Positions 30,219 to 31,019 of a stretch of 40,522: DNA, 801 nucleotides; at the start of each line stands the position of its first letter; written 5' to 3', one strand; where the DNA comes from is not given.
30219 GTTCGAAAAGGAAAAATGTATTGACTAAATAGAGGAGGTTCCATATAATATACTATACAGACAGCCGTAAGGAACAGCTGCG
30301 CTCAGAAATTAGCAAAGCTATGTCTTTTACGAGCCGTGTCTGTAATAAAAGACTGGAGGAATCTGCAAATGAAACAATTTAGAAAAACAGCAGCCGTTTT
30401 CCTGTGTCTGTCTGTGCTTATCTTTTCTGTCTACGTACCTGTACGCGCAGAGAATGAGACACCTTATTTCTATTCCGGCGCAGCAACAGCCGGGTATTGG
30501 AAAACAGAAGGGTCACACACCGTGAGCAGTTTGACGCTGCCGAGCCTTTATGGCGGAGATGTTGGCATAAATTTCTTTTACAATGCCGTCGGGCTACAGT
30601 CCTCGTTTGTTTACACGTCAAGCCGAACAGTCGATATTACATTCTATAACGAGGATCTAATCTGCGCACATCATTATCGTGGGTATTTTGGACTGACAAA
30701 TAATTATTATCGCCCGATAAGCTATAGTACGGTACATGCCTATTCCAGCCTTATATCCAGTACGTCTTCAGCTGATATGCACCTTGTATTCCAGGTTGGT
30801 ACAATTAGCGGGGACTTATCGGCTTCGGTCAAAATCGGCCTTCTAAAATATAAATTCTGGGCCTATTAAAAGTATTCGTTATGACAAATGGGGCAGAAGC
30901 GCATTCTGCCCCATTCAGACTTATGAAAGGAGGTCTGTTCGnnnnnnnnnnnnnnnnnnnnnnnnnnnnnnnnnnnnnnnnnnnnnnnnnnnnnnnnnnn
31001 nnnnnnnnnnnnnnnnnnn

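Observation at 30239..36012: Self-contained four-gene accessory cassette: unplaceable secreted small protein, acidic lipoprotein and two fused MacB-type ABC proteins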

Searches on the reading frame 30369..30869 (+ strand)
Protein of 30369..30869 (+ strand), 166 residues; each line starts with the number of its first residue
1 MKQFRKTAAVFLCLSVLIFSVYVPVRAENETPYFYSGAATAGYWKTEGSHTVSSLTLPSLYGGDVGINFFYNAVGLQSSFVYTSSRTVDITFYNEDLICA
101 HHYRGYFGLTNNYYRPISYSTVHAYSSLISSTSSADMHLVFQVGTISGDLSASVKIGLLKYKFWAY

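Call 3: search_protein_families(library=pfam, proteins=[window:30369-30866:+], max_evalue=1)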
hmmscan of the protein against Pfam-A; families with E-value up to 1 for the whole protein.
window:30369-30866:+ (166 aa): 0 families

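Call 4: search_protein_families(library=ncbifam, proteins=[window:30369-30866:+], max_evalue=1)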
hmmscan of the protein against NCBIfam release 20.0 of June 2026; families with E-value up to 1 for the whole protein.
window:30369-30866:+ (166 aa): 0 families

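Call 11: find_homologous_proteins(query=window:30369-30866:+, max_evalue=0.01)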
Query window:30369-30866:+ (166 aa): 2 proteins with E <= 0.01 among 80 candidates.
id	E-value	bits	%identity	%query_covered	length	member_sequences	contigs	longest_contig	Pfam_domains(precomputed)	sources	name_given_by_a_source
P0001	2.4e-104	364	100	100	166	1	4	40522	-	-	-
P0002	1.7e-82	293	81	100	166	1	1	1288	-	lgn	-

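Call 13: find_encoding_contigs(protein=window:30369-30869:+, flank=10000, max_places=10)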
Protein window:30369-30869:+ (166 aa): 3 contigs read that carry it; 3 places shown.
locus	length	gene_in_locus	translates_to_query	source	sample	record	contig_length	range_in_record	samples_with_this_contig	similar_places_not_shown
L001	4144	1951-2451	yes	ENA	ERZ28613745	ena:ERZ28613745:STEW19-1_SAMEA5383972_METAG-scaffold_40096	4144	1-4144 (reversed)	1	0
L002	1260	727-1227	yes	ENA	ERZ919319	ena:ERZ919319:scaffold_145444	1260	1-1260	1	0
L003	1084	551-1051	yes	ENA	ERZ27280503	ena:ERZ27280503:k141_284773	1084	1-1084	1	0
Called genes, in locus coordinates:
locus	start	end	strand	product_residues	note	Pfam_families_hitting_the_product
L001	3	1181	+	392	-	?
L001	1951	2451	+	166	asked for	-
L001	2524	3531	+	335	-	-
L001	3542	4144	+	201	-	?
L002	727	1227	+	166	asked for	-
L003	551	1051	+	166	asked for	-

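Call 17: find_encoding_contigs(protein=P0002, flank=10000)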
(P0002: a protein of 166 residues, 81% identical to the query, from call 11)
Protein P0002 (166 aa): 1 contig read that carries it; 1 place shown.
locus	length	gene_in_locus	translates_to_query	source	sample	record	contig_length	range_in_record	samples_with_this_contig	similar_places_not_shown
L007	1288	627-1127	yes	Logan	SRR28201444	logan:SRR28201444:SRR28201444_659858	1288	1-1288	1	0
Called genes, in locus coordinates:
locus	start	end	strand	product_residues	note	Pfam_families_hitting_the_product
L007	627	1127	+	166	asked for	-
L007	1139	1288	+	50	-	?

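Call 27: predict_structure(protein=window:30369-30866:+)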
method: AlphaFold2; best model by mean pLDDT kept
length: 166 residues; sequences in the alignment: 1
mean_pLDDT: 30.7   pTM: 0.18
mean pLDDT of the five models: 30.7, 27.3, 27.1, 26.5, 25.6
residues with pLDDT >= 90: 0; 70-90: 0; 50-70: 8; < 50: 158
segments of 3 or more residues with pLDDT < 50: 2-4, 13-166
pLDDT, mean of each block of 10 residues (from residue 1): 51 45 31 24 25 30 31 30 30 26 26 25 28 30 32 31 24
secondary structure, 60 per line:
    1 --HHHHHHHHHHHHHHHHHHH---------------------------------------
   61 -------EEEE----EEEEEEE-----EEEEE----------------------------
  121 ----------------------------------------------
elements in order: H3-21 E68-71 E76-82 E88-92
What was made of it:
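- Its only structure model is unusable (pLDDT 31, call 27).
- Tried and rejected: Single-sequence AlphaFold of the small protein gave pLDDT 31 and is unusable (call 27).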

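Call 32: find_homologous_proteins(query=A2, max_evalue=0.001)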
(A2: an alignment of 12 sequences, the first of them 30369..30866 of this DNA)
Query A2 (12 sequences) (166 aa, profile of the alignment): 9 proteins with E <= 0.001 among 3065 candidates.
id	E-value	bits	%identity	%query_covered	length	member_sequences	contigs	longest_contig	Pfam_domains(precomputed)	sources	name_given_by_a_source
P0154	3.6e-65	237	32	99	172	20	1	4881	-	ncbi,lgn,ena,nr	ncbi:MAG: hypothetical protein K2F60_01255 [Oscillospiraceae bacterium]|nr:hypothetical protein [Osc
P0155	1.5e-62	228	30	99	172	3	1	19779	-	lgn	-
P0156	3.2e-62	227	27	80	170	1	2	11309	-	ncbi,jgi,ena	jgi:hypothetical protein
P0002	1.9e-61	225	81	100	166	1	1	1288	-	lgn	-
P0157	7.3e-60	220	30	64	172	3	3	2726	-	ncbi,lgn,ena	-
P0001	3.9e-58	214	100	100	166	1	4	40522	-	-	-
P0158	1.3e-56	209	25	99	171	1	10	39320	-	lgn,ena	-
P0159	6.8e-55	203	29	99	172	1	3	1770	-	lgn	-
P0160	5.4e-50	187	23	64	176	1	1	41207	-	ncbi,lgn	-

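Call 43: search_solved_structures(query=A2, max_evalue=10)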
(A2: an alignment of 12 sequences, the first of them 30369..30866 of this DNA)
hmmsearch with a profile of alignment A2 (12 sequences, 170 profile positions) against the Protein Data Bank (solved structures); distinct sequences matched with E-value up to 10: 14.
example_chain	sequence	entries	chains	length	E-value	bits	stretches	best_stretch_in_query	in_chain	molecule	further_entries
8wxc_A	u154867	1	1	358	0.26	14.2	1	82-157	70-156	Glucanase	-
8x04_A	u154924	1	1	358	0.27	14.2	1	82-157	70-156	Glucanase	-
8wzw_A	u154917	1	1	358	0.27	14.2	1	82-157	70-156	Glucanase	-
8x00_A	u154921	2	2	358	0.27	14.2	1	82-157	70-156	Glucanase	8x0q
8wx6_A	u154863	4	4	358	0.27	14.2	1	82-157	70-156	Glucanase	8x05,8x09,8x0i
8ww5_A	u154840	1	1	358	0.27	14.2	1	82-157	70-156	Glucanase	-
8wyv_A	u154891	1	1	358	0.27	14.2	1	82-157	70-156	Glucanase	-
8ymv_A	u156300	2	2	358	0.27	14.2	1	82-157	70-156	Glucanase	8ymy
8wy2_A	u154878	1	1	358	0.28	14.2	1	82-157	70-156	Glucanase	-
8wwt_A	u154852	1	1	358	0.31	14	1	82-157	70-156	Glucanase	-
5xcy_A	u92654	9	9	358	0.31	14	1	82-157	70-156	Glucanase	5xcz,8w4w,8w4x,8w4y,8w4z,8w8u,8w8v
6vbq_H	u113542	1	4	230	0.66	12.9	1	44-79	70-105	DH822 heavy chain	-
8g9s_B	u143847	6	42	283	0.75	12.8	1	93-156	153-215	Cas7 | CRISPR-associated protein, Csd2 family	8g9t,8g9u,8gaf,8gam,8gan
9yho_K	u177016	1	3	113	1.2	12.1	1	56-77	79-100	AJ09-21 Fab light chain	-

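Call 53: search_protein_families(library=ncbifam, alignment_id=A2, max_evalue=1)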
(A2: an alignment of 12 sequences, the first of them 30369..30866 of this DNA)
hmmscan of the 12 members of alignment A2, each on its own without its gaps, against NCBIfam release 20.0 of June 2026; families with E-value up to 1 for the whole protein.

A. member 1, window:30369-30866:+ (166 aa): 0 families

B. families by the number of members that match (of 12 scanned): 6 families
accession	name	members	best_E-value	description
NF041742.1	WGxxGxxG_fam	2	0.16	WGxxGxxG family protein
NF000017.1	linco_LnuD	1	0.019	lincosamide nucleotidyltransferase Lnu(D)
TIGR04084.1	rSAM_AF0577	1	0.027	TIGR04084 family radical SAM/SPASM domain-containing protein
NF049866.1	outer_TDE1717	1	0.097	TDE1717 family outer membrane beta-barrel protein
TIGR04429.1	Phr_nterm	1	0.14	Phr family secreted Rap phosphatase inhibitor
NF007744.0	PRK10424.1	1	0.22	ilv operon leader peptide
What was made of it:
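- No toxin, enzyme or pore-forming domain is recognisable in the small protein (calls 3, 4, 43, 53).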

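Call 57: find_related_loci(query=A2, collection=viral_contigs, flank=8000)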
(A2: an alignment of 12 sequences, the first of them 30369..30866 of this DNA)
Query A2 (166 aa) in viral_contigs; peptide patterns used: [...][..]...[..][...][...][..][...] (x = any residue, [..] = any of these).
16 stretches matched a pattern, but none encodes a relative of the query by tblastn (E <= 1e-3).

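Call 59: find_encoding_contigs(protein=P0158, flank=6000, max_places=6)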
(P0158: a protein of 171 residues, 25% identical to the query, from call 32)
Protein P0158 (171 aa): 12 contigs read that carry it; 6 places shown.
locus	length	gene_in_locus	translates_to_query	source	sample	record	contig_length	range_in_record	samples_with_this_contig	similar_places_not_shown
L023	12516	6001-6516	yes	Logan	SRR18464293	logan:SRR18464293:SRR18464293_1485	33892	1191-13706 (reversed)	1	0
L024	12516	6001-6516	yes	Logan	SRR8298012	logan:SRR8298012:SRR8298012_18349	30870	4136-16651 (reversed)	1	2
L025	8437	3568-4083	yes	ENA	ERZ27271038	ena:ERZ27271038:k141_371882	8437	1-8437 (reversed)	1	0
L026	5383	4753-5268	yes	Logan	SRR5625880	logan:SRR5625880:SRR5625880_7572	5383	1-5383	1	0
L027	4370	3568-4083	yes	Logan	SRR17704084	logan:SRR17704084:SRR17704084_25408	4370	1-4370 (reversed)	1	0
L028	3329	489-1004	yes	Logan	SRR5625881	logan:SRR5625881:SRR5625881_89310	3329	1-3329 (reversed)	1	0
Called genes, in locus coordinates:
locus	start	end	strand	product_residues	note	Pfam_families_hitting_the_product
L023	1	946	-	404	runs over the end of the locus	PF27290:YonD_N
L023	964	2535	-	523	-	-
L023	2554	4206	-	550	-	-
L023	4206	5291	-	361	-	PF27269:YonG_N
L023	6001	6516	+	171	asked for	-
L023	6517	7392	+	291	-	-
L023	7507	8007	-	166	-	PF03374:ANT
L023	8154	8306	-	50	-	-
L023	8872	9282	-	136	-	-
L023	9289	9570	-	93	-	PF00216:Bac_DNA_binding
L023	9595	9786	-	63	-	PF09642:YonK (weak)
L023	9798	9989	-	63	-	-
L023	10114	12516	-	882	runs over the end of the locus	PF05183:RdRP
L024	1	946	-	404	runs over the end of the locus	PF27290:YonD_N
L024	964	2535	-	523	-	-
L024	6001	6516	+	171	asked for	-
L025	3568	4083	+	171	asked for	-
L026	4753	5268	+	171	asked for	-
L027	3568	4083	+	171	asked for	-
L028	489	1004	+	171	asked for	-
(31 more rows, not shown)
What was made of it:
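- A two-gene version is a reverse-oriented insert in an SPbeta-like prophage (call 59). The pair is an opposite-strand insert in an SPbeta-like prophage (YonD_N, YonG_N, YonK, ANT and a YonO-like RdRP around it; call 59).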

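Call 60: find_encoding_contigs(protein=P0155, flank=6000, max_places=3)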
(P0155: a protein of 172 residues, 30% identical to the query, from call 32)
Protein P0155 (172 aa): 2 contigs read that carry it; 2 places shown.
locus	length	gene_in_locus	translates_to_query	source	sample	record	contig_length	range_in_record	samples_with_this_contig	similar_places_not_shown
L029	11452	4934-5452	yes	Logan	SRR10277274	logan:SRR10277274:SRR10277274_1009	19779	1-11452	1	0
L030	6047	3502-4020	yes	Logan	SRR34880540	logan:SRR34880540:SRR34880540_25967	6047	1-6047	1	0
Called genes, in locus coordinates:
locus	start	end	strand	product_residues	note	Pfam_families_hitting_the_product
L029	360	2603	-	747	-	PF14200:RicinB_lectin_2 (weak)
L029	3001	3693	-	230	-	PF04973:NMN_transporter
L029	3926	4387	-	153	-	-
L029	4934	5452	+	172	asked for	-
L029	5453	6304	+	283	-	-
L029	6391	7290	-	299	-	PF00890:FAD_binding_2 (weak), PF01266:DAO (faint), PF03486:HI0933_like (faint), PF07992:Pyr_redox_2, PF13738:Pyr_redox_3, PF00070:Pyr_redox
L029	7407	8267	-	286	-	PF03460:NIR_SIR_ferr, PF01077:NIR_SIR, PF00037:Fer4 (weak), PF14697:Fer4_21 (weak), PF12838:Fer4_7, PF13187:Fer4_9 (weak), PF00037:Fer4 (weak), PF12837:Fer4_6 (weak), +2 more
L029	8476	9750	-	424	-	PF00202:Aminotran_3, PF00155:Aminotran_1_2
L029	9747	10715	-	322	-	PF00490:ALAD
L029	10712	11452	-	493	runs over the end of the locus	PF00590:TP_methylase, PF02602:HEM4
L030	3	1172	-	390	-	?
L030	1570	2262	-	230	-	PF04973:NMN_transporter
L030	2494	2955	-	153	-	-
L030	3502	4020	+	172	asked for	-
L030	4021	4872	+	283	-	-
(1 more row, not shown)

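Call 85: search_protein_families(library=padloc, proteins=[window:30369-30866:+], max_evalue=0.01)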
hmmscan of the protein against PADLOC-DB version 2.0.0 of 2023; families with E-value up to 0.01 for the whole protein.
window:30369-30866:+ (166 aa): 0 families

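Call 86: search_protein_families(library=phrogs, proteins=[window:30369-30866:+, P0158, L023:6517-7389:+], max_evalue=0.01)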
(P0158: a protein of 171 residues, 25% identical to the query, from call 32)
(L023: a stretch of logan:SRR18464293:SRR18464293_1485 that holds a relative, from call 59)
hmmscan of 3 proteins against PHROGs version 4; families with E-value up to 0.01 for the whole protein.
window:30369-30866:+ (166 aa): 0 families

P0158 (171 aa): 0 families

L023:6517-7389:+ (291 aa): 0 families
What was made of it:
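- No match in PHROGs or PADLOC for either protein (calls 85, 86).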

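Call 107: find_related_loci(query=P0158, collection=viral_contigs, flank=6000)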
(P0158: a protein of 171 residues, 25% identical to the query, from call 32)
Query P0158 (171 aa) in viral_contigs; peptide patterns used: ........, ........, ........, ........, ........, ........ (x = any residue, [..] = any of these).
55 stretches matched a pattern, but none encodes a relative of the query by tblastn (E <= 1e-3).

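Call 109: search_dna_similar(query=L023:6517-7389:+, collection=phages, mode=protein, max_evalue=0.001, max_rows=15)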
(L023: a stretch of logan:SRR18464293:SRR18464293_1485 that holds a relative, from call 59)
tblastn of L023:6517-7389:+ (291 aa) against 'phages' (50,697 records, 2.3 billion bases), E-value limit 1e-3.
No match.
